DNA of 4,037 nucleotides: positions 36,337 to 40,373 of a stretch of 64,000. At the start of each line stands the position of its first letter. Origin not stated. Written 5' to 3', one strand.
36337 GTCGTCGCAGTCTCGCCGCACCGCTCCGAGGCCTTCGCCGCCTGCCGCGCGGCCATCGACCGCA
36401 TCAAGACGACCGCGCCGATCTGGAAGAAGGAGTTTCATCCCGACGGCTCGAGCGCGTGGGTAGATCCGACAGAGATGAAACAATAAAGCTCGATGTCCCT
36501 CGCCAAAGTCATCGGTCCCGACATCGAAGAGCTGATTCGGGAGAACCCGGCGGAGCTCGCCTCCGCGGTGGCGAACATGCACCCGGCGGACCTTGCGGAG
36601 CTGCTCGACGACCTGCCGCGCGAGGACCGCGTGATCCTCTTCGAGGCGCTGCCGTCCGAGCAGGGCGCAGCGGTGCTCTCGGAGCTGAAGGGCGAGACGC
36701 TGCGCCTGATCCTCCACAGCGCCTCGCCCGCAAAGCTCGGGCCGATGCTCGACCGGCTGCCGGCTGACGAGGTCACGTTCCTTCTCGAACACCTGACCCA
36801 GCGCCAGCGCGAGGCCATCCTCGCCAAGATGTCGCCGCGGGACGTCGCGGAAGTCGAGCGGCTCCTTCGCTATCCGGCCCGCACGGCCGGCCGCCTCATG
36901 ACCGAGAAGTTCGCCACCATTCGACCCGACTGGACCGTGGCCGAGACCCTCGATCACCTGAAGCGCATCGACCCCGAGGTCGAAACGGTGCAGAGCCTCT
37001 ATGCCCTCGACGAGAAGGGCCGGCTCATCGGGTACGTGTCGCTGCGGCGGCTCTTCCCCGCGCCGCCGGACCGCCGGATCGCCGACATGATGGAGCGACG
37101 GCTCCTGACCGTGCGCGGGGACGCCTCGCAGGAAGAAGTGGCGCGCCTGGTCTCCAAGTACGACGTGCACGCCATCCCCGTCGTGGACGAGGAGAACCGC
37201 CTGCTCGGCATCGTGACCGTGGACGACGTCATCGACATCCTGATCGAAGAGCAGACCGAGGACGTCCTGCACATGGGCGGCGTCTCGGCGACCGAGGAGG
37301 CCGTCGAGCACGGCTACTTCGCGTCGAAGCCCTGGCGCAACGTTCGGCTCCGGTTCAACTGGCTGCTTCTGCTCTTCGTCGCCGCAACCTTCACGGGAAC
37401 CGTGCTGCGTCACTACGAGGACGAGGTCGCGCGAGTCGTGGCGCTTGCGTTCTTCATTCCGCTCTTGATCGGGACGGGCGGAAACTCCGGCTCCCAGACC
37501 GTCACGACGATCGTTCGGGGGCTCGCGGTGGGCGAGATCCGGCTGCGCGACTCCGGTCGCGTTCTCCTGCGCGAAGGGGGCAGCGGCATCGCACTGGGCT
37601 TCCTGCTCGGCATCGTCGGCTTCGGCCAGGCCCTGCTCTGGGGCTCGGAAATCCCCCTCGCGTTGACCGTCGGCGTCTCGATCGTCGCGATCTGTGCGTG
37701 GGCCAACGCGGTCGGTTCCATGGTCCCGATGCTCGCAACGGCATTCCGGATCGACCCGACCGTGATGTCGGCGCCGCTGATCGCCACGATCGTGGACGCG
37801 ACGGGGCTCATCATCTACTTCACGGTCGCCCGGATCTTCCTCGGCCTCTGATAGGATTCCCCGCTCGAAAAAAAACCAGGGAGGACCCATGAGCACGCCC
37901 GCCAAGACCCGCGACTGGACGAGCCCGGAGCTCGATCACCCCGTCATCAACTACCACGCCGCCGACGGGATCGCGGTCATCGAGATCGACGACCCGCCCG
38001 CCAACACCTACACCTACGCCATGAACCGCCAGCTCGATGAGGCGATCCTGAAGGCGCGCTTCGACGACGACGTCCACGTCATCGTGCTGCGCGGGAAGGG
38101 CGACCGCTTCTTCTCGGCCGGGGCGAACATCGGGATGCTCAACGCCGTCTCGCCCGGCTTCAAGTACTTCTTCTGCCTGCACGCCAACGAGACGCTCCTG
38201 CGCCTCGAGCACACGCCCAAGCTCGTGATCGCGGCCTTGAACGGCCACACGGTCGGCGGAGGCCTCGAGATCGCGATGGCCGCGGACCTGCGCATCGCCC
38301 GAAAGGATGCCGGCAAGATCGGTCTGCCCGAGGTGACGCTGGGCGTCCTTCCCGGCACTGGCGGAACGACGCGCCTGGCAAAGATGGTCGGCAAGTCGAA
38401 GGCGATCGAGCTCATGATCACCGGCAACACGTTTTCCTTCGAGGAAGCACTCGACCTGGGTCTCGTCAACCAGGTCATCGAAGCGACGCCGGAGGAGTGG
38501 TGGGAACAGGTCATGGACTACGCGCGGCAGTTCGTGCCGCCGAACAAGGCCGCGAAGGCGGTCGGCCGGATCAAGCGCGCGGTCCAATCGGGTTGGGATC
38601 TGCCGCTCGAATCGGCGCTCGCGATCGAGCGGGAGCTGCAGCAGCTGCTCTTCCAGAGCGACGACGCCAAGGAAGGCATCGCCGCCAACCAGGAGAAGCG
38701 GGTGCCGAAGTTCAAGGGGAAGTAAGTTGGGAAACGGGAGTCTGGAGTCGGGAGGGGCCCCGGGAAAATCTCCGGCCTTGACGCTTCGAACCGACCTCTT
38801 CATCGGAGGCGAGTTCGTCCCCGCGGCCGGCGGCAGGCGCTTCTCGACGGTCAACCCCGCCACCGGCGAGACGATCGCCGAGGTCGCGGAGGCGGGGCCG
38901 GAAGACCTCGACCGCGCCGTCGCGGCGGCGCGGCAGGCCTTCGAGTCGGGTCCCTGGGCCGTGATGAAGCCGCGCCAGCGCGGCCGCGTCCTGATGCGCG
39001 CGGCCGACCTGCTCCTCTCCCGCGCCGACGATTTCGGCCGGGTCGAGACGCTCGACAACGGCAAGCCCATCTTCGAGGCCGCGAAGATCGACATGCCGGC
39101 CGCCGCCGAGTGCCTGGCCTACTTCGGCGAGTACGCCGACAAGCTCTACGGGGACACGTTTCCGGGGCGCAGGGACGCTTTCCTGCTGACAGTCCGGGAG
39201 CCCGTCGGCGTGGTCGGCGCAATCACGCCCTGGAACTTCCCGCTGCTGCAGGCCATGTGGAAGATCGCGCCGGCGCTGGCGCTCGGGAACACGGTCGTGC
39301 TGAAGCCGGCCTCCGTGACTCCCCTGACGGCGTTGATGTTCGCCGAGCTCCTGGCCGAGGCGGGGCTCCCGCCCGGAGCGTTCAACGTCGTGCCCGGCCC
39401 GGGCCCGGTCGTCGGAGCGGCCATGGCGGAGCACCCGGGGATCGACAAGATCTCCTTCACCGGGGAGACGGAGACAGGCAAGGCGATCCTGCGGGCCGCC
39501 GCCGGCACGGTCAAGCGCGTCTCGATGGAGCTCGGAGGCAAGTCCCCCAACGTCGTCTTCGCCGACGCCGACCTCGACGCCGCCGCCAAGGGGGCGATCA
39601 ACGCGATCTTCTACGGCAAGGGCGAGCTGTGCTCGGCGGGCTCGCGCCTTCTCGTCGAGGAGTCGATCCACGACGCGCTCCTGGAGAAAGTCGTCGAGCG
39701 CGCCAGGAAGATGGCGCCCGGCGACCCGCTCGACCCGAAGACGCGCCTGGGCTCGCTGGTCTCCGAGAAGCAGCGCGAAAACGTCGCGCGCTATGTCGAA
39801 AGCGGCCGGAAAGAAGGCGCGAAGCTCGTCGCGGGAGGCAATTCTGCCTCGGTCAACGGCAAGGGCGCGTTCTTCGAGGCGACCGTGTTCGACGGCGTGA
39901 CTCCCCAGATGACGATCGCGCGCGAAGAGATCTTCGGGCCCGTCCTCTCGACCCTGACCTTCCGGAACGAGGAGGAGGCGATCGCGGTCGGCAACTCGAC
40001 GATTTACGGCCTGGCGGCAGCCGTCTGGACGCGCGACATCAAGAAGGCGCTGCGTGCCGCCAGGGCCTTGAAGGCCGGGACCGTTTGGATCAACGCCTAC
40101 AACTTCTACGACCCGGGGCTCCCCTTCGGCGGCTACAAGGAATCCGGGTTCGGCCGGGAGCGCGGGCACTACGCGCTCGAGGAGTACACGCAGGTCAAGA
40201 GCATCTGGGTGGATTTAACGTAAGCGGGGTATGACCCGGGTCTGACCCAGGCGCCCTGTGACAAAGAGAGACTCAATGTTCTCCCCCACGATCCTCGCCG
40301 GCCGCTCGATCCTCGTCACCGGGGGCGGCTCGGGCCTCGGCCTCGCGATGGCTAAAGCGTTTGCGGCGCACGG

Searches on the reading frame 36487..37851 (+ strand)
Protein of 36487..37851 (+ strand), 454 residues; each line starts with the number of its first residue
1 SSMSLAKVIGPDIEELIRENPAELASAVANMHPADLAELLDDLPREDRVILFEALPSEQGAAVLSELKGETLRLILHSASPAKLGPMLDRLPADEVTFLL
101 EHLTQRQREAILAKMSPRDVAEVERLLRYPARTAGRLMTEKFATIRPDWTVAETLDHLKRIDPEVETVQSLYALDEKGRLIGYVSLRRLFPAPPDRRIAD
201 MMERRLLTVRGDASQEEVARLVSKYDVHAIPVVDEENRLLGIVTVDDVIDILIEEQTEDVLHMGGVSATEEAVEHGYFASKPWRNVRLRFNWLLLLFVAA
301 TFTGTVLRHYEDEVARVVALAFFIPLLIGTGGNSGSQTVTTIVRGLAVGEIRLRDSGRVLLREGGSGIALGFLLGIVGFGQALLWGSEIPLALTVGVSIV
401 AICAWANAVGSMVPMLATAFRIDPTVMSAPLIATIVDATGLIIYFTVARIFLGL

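Call 56: search_protein_families(library=pfam, proteins=[window:36487-37851:+], max_evalue=0.001)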
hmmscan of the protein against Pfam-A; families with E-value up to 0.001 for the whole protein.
window:36487-37851:+ (454 aa): 3 families
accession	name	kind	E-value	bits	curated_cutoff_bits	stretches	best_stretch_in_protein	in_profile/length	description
PF01769.21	MgtE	-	1.8e-33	115.9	27.6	1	324-447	1-125/125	Divalent cation transporter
PF00571.33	CBS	-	6.8e-23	81.2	24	2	198-253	1-56/57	CBS domain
PF03448.22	MgtE_N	-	3.4e-22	79.3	25.9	1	31-130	1-100/102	MgtE intracellular N domain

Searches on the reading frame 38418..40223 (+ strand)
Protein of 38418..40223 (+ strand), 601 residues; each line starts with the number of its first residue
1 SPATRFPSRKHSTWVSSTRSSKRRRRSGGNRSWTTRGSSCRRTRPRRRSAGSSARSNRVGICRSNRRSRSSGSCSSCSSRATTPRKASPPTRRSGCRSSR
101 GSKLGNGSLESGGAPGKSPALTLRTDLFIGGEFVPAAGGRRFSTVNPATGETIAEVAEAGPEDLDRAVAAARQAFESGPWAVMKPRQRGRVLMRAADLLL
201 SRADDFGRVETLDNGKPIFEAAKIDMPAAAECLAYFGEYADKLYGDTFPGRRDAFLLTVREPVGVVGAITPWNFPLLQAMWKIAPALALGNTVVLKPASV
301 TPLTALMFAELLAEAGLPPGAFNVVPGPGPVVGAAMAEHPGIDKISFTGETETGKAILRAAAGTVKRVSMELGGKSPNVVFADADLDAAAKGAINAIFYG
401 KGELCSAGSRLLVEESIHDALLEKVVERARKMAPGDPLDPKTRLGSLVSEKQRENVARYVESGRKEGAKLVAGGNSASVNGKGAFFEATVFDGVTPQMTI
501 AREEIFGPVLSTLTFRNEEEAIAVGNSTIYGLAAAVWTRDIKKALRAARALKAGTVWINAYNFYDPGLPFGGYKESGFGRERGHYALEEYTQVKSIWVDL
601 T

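Call 76: search_protein_families(library=pfam, proteins=[window:38418-40223:+], max_evalue=0.001)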
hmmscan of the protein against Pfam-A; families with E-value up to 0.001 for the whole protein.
window:38418-40223:+ (601 aa): 1 family
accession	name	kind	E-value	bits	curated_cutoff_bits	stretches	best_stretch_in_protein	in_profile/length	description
PF00171.27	Aldedh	-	2e-183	610.6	23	1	134-596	2-461/461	Aldehyde dehydrogenase family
